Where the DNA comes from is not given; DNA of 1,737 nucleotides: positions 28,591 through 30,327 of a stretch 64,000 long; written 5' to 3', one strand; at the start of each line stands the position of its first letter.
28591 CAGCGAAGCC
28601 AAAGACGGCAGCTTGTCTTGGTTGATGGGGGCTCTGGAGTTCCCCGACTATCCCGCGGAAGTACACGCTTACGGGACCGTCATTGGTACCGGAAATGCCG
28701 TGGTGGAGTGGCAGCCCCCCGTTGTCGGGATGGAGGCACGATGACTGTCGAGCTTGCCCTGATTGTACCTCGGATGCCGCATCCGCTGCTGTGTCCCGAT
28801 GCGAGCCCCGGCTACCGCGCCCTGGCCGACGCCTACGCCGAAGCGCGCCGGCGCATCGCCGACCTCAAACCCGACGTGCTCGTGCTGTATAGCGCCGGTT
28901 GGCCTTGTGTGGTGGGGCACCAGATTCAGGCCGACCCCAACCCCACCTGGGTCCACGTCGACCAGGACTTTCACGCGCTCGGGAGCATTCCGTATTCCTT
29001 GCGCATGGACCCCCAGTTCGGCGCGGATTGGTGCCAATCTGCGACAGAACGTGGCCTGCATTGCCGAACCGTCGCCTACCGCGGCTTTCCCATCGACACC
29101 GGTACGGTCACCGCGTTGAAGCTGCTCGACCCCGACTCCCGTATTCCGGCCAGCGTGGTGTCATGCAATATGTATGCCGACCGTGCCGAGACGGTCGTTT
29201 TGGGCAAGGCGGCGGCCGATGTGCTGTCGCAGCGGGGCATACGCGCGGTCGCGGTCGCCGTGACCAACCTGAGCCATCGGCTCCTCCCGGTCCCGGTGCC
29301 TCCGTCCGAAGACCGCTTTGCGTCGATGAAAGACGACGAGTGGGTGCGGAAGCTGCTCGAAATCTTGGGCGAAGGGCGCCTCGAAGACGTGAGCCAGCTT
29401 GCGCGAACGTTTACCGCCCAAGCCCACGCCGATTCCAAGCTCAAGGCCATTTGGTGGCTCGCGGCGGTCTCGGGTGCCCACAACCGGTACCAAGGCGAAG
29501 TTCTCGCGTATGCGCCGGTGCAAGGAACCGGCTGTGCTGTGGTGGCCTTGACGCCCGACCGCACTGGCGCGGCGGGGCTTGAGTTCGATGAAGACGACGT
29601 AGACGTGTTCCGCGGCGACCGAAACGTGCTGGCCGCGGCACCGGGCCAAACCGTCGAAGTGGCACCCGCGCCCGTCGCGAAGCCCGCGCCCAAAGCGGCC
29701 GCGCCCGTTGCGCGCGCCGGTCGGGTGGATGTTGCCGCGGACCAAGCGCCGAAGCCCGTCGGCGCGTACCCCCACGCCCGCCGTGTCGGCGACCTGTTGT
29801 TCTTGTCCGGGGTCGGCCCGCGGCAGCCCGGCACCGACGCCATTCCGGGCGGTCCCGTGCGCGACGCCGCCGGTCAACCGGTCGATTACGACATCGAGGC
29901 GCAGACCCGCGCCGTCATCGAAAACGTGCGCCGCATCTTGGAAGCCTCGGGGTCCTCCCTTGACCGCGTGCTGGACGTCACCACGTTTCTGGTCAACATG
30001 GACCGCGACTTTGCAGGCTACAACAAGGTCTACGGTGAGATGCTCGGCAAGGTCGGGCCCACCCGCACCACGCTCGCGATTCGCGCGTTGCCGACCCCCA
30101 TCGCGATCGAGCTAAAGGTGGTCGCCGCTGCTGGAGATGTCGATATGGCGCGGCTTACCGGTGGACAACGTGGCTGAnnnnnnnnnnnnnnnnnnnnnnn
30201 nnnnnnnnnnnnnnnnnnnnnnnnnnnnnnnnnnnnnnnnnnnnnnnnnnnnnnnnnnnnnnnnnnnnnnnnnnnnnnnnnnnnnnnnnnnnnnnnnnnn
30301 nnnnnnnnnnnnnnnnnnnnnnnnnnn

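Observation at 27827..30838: Aminophenol-type ring-cleavage module (AmnB-like, AmnA-like-RidA, kynB) with overlapping genes but no kynureninase, KMO or HAAO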

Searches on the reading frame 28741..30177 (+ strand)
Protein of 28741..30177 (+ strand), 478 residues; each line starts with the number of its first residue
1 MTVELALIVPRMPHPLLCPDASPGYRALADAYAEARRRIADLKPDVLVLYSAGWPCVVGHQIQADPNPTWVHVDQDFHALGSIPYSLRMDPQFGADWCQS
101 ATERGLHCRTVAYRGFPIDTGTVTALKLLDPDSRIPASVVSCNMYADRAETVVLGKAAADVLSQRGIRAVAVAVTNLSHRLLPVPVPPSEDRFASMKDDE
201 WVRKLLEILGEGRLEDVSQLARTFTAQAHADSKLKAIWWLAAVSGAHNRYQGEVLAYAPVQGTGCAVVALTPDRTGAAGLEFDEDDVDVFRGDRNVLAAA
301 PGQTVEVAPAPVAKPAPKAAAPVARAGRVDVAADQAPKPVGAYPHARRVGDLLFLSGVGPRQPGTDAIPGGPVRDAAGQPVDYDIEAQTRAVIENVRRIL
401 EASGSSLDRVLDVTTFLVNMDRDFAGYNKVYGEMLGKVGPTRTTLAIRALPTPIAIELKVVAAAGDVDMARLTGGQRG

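Call 7: search_protein_families(library=pfam, proteins=[window:28741-30177:+], max_evalue=0.01)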
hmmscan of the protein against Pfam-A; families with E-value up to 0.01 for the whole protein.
window:28741-30177:+ (478 aa): 2 families
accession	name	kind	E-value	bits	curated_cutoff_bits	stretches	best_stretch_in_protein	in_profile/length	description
PF01042.26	Ribonuc_L-PSP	-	1.6e-22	80.2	27.3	1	335-463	3-120/121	Endoribonuclease L-PSP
PF02900.23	LigB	-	4.5e-13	49.3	26.3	1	27-264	25-265/269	Catalytic LigB subunit of aromatic ring-opening dioxygenase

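Call 8: search_protein_families(library=ncbifam, proteins=[window:28741-30177:+], max_evalue=0.01)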
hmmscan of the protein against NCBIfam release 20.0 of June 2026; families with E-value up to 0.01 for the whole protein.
window:28741-30177:+ (478 aa): 5 families
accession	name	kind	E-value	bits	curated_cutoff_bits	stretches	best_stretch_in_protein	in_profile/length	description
TIGR00004.1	TIGR00004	subfamily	1.8e-23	83.1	106.25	1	331-463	4-124/125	Rid family detoxifying hydrolase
TIGR02298.1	HpaD_Fe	equivalog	4.2e-11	42.8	315.95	1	27-265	33-277/284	3,4-dihydroxyphenylacetate 2,3-dioxygenase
NF008490.0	PRK11401.1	equivalog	1.7e-09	37.6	222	1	332-463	6-126/129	enamine/imine deaminase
TIGR03610.1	RutC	equivalog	2e-06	27.9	169.1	1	384-462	47-124/127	pyrimidine utilization protein C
NF009910.0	PRK13370.1-4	equivalog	0.0003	20.1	291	0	198-262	233-299/312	3-carboxyethylcatechol 2,3-dioxygenase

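Call 13: search_solved_structures(query=window:28741-30177:+, max_evalue=0.01, show_alignments=2)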
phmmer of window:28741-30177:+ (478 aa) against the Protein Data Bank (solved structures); distinct sequences matched with E-value up to 0.01: 58.
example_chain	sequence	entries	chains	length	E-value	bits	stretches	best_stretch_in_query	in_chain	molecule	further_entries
7txy_A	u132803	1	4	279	7.2e-53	183.4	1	7-270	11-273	2-amino-5-chlorophenol 1,6-dioxygenase subunit alpha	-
3vsg_A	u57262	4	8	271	8.9e-40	140.2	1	1-269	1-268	2-amino-5-chlorophenol 1,6-dioxygenase alpha subunit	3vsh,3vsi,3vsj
8ihg_B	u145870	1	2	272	1.1e-33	120.2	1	3-269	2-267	2-aminophenol 1,6-dioxygenase alpha subunit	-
6izh_A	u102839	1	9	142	2.2e-29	105.9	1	334-462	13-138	2-aminomuconate deaminase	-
8ihg_A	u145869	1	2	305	2.8e-29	105.6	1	16-277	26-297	2-aminophenol 1,6-dioxygenase beta subunit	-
3vsg_B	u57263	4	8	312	3.5e-26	95.4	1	18-274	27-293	2-amino-5-chlorophenol 1,6-dioxygenase beta subunit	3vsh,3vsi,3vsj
7txy_B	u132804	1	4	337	2.5e-25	92.6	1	18-275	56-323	2-aminophenol 1,6-dioxygenase subunit beta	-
2dyy_A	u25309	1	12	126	8.2e-20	74.4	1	333-462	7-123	UPF0076 protein PH0854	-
2csl_A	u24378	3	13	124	1.6e-18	70.2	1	331-464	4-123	protein translation initiation inhibitor | translation initiation inhibitor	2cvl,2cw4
1jd1_A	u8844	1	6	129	1.3e-16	63.8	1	331-465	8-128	HYPOTHETICAL 13.9 KDA PROTEIN IN FCY2-PET117 INTERGENIC REGION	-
8v8r_A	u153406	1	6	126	9.7e-16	61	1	331-462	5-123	Enamine/imine deaminase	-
2b33_A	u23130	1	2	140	1.3e-15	60.5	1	331-463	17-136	protein synthesis inhibitor, putative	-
1x25_A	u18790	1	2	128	2.7e-15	59.5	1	331-465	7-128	Hypothetical UPF0076 protein ST0811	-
1xrg_A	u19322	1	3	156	5.5e-15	58.5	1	331-462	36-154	Putative translation initiation inhibitor, yjgF family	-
3l7q_A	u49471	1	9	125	2.9e-14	56.1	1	332-462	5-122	Putative translation initiation inhibitor, aldR regulator-like protein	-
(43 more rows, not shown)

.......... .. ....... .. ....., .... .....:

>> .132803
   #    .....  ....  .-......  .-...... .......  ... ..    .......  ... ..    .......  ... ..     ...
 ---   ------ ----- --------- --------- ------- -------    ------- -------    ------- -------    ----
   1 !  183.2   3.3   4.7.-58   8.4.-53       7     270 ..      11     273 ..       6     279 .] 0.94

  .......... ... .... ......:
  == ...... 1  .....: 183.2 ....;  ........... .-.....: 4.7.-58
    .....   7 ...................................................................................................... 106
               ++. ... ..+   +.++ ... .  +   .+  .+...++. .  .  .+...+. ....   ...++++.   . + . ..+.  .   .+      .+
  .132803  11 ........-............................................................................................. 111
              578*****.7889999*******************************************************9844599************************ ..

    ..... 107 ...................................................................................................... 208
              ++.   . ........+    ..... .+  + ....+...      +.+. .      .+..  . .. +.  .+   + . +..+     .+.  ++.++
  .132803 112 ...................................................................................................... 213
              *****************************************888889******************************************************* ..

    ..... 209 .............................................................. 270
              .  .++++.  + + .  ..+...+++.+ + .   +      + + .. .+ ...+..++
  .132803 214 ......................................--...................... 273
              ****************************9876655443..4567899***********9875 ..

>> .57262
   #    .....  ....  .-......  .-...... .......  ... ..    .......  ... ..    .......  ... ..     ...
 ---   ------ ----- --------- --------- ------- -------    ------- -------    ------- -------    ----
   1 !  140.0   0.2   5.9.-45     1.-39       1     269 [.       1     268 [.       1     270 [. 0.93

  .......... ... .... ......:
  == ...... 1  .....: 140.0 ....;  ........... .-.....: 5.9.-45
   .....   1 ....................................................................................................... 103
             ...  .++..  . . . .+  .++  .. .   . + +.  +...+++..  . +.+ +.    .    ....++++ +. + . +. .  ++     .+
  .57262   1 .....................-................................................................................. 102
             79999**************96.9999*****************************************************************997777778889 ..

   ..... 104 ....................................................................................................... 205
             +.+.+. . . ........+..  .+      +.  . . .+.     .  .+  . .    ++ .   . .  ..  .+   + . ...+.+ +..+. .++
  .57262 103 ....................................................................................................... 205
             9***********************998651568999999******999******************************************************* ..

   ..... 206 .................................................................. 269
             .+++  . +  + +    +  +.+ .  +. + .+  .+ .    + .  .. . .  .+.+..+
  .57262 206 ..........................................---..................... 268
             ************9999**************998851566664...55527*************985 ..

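Call 15: find_related_loci(query=window:28741-30177:+, collection=genome_contigs, flank=10000)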
Query window:28741-30177:+ (478 aa) in genome_contigs; peptide patterns used: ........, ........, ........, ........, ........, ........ (x = any residue, [..] = any of these).
95 stretches matched a pattern; 37 encode a relative of the query (tblastn E <= 1e-3); 37 distinct loci.
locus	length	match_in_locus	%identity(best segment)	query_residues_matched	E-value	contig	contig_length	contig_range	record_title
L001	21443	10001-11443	77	1-474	0e+0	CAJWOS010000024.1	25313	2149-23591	MAG TPA_asm: uncultured proteobacterium isolate ERR599052_bin.23_MetaBAT_v2.12.1_MAG genome assembly, contig: NODE_3372_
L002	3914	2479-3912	62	2-463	0e+0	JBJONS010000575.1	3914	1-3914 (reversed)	MAG: Pseudomonadota bacterium isolate umpqua_2019_sw_WHONDRS-S19S_0079_B_bin.20 scaffold_283886, whole genome shotgun se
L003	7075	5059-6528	61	3-461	0e+0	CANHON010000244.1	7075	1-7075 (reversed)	MAG: Deltaproteobacteria bacterium isolate RE-23may17-226 genome assembly, contig: RE-23may17-C62036, whole genome shotg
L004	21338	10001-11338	65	8-461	0e+0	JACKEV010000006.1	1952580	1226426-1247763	MAG: Alphaproteobacteria bacterium isolate HK-STAS-MYXO-43 HK-STAS-MYXO-43_6, whole genome shotgun sequence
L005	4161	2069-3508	60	6-466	0e+0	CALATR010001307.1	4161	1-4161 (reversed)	MAG TPA_asm: uncultured proteobacterium isolate ERR599030_bin.129_CONCOCT_v1.1_MAG genome assembly, contig: ERZ840511.48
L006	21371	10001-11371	61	1-464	0e+0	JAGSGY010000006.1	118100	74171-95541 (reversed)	MAG: Proteobacteria bacterium isolate GY13CH_bin.7 k141_594624_length_118100_cov_21.8507, whole genome shotgun sequence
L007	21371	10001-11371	58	2-464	6e-171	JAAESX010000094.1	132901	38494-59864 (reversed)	MAG: Proteobacteria bacterium isolate Ust_23 UstG_CONTIG1053505, whole genome shotgun sequence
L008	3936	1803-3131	57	8-464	1e-173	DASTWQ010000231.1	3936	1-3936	MAG TPA_asm: Holophagaceae bacterium isolate SMAG_U2392 k141_807276, whole genome shotgun sequence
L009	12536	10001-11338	57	8-465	3e-165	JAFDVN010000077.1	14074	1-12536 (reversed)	MAG: Acidobacteria bacterium isolate SZAS-17 CK_MAG-112__77__length-14074, whole genome shotgun sequence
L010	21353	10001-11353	56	6-465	1e-164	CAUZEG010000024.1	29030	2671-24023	MAG: Myxococcales bacterium isolate CB27_Tmax.121 genome assembly, contig: Ga0310121_10001060, whole genome shotgun sequ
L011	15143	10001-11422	55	1-464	2e-162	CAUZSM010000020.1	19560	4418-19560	MAG: Candidatus Thalassarchaeaceae archaeon isolate CB6_AW.6 genome assembly, contig: Ga0310123_10001472, whole genome s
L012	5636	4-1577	56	8-462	3e-164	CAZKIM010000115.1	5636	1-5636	MAG TPA_asm: uncultured Solibacteraceae bacterium isolate binchicken_co284_36 genome assembly, contig: NODE_12939_length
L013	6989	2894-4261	54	8-464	7e-162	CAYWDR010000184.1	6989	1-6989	MAG TPA_asm: uncultured Solibacteraceae bacterium isolate binchicken_co144_1116 genome assembly, contig: NODE_22390_leng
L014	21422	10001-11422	54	1-464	3e-160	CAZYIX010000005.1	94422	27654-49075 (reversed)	MAG TPA_asm: uncultured Candidatus Poseidoniales archaeon isolate SRP092902_co1_92 genome assembly, contig: NODE_144_len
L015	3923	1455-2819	55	8-476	3e-163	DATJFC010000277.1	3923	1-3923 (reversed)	MAG TPA_asm: Holophagaceae bacterium isolate SMAG_U15449 k141_2481485, whole genome shotgun sequence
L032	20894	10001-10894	55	3-298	1e-101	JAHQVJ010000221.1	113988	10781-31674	MAG: Myxococcales bacterium isolate MAG.005 Posi_005-P64237, whole genome shotgun sequence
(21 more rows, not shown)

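Call 18: find_encoding_contigs(protein=window:28741-30177:+, flank=10000, max_places=4)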
Protein window:28741-30177:+ (478 aa): 1 contig read that carries it; 1 place shown.
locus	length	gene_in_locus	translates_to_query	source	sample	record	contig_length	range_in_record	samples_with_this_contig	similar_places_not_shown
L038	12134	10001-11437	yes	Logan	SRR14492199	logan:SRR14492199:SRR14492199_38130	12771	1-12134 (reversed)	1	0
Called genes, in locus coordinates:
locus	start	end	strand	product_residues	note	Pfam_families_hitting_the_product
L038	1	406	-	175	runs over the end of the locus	-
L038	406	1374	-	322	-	-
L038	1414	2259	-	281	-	PF00106:adh_short, PF08659:KR, PF13561:adh_short_C2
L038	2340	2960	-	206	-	PF13489:Methyltransf_23, PF13847:Methyltransf_31 (weak), PF08241:Methyltransf_11, PF08242:Methyltransf_12, PF13649:Methyltransf_25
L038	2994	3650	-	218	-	-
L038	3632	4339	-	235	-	PF04765:TOD1_MUCI70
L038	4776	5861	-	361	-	PF01244:Peptidase_M19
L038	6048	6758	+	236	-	-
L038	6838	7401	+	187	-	PF10604:Polyketide_cyc2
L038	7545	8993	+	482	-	PF13185:GAF_2 (weak), PF00990:GGDEF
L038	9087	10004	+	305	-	PF02900:LigB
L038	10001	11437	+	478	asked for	PF02900:LigB, PF01042:Ribonuc_L-PSP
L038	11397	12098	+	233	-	PF04199:Cyclase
